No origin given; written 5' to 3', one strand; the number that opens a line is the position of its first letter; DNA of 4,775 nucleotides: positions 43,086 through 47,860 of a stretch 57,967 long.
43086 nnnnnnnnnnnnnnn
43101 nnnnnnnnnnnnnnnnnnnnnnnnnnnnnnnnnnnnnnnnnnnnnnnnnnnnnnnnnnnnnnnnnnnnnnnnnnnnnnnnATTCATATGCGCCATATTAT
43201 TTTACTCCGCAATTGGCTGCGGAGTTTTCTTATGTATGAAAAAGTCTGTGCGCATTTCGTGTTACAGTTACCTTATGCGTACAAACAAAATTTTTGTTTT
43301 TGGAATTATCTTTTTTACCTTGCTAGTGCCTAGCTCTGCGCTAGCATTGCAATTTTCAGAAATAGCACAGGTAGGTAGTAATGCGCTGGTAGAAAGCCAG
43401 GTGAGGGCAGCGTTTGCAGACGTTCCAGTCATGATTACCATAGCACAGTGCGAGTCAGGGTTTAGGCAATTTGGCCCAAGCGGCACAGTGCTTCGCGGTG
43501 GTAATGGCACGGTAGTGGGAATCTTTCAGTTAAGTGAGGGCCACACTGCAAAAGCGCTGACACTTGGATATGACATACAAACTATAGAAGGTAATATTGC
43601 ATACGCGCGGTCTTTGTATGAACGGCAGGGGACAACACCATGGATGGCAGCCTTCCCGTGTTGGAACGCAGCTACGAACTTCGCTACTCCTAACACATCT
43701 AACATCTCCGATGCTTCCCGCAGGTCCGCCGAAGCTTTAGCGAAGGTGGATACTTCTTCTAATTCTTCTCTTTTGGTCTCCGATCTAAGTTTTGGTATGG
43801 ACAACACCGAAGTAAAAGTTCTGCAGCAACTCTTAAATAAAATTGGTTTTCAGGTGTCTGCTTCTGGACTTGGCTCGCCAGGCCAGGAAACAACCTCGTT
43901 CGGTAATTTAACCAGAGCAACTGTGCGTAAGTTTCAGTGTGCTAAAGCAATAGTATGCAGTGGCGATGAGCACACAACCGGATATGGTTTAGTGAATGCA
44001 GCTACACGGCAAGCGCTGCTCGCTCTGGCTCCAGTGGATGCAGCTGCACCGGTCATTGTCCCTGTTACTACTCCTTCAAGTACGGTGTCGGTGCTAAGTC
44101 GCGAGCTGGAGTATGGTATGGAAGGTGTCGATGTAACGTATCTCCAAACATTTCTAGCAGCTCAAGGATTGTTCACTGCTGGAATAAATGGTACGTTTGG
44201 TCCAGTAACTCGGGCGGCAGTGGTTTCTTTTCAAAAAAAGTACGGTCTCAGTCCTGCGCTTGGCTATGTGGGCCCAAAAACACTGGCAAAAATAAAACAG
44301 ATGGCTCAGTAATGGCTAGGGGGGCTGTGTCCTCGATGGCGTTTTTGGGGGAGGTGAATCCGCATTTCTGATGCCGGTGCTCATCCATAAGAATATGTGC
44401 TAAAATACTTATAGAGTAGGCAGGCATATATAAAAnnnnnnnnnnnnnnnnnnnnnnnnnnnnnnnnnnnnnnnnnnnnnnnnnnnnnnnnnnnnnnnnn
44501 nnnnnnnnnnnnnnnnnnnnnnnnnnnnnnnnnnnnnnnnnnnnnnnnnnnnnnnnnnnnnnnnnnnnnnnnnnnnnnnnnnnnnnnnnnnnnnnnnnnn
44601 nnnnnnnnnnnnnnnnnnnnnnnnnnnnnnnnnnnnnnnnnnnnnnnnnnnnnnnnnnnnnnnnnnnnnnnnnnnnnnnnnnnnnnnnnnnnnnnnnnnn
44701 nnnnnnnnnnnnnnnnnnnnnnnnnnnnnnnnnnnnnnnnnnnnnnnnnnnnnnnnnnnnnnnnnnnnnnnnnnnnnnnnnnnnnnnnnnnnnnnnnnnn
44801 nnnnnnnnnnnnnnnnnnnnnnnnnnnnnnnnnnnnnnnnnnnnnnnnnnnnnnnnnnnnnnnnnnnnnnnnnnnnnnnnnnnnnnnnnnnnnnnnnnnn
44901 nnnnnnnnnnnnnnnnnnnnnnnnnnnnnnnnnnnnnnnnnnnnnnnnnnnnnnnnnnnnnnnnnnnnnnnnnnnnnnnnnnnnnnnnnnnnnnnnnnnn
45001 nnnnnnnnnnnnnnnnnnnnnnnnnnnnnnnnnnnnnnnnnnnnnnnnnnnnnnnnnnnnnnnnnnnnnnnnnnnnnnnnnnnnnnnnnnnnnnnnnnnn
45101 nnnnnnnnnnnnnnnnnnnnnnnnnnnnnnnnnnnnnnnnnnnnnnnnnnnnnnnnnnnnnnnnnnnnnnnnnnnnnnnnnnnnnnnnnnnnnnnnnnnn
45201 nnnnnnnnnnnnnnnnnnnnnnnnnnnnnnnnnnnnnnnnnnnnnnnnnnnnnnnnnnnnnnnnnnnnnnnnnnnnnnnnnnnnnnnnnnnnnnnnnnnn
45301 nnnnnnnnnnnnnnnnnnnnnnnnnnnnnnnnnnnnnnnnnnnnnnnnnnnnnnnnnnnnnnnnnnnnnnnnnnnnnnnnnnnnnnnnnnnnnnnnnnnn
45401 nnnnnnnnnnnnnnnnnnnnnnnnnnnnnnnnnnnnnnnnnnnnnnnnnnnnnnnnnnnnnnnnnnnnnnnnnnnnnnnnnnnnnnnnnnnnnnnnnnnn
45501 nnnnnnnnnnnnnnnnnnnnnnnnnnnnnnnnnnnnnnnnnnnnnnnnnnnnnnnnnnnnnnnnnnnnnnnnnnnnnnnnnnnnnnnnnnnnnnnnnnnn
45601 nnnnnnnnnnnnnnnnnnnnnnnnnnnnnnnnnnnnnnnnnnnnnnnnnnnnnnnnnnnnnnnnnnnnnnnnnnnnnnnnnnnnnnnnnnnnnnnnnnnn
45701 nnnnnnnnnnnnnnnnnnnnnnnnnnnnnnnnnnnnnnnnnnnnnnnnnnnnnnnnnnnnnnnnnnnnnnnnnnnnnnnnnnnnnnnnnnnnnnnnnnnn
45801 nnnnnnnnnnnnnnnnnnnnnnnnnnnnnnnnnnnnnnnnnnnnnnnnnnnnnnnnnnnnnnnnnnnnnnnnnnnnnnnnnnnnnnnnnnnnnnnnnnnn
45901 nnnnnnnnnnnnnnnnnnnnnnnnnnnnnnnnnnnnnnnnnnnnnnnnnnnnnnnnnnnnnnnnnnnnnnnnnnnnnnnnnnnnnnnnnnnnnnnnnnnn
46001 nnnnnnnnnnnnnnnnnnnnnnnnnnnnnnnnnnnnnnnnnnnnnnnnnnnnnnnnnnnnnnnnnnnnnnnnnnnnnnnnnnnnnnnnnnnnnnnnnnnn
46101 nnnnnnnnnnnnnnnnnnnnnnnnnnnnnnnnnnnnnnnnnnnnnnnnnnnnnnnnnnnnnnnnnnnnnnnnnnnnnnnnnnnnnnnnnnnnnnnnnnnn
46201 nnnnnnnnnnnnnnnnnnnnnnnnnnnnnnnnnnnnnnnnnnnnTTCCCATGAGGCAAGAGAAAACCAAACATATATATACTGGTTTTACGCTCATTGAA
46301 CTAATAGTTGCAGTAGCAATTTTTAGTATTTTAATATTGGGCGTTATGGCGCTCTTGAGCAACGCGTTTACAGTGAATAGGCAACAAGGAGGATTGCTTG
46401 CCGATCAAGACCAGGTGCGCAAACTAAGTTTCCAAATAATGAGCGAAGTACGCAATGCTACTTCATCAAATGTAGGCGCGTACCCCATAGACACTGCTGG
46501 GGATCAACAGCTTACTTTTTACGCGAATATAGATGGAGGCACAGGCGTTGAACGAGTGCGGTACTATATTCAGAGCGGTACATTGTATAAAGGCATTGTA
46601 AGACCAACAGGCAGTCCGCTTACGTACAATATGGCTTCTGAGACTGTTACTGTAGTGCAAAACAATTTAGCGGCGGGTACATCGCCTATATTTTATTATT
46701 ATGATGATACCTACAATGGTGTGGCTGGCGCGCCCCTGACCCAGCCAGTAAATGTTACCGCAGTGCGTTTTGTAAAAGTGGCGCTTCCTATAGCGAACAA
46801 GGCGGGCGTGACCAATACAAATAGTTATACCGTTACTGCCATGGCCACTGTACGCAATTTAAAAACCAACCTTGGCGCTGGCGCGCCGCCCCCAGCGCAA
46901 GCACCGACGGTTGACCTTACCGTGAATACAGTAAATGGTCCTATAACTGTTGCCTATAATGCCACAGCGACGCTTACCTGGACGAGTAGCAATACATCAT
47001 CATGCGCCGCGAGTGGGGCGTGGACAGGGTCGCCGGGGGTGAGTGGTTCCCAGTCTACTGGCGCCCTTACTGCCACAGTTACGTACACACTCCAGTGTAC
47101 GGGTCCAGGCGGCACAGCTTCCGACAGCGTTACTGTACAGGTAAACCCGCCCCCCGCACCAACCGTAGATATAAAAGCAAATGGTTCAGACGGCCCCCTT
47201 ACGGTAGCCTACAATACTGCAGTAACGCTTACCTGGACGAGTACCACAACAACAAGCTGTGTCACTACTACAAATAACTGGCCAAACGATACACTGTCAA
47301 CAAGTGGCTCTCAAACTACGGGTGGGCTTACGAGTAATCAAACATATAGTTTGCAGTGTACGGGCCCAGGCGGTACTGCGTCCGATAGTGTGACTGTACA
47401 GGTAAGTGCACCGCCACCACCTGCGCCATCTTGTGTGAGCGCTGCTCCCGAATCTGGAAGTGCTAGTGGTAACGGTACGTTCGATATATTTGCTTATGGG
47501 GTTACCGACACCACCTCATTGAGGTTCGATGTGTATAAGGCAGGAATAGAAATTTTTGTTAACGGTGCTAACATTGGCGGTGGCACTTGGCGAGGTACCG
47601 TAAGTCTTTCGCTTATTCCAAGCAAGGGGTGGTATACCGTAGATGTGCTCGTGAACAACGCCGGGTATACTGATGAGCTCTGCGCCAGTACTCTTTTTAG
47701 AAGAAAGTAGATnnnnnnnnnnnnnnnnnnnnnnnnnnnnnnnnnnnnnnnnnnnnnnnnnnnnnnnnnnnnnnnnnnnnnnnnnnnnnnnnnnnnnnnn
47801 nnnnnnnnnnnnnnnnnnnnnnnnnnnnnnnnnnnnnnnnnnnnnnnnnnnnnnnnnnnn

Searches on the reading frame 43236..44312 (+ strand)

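Call 64: search_protein_families(library=pfam, proteins=[window:43236-44312:+], max_evalue=0.0001)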
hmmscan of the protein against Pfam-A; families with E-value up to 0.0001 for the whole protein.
window:43236-44312:+ (358 aa): 1 family
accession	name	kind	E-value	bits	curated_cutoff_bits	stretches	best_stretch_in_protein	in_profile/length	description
PF01471.23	PG_binding_1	-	5.9e-20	71.7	23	2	297-353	2-57/57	Putative peptidoglycan binding domain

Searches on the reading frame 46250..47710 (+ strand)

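Call 64: search_protein_families(library=pfam, proteins=[window:46250-47710:+], max_evalue=0.0001)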
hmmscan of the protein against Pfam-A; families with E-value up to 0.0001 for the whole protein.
window:46250-47710:+ (486 aa): 1 family
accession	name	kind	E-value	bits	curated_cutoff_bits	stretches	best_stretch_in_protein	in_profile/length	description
PF07963.17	N_methyl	-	4.4e-06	26.5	21.2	1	12-33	6-27/27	Prokaryotic N-terminal methylation motif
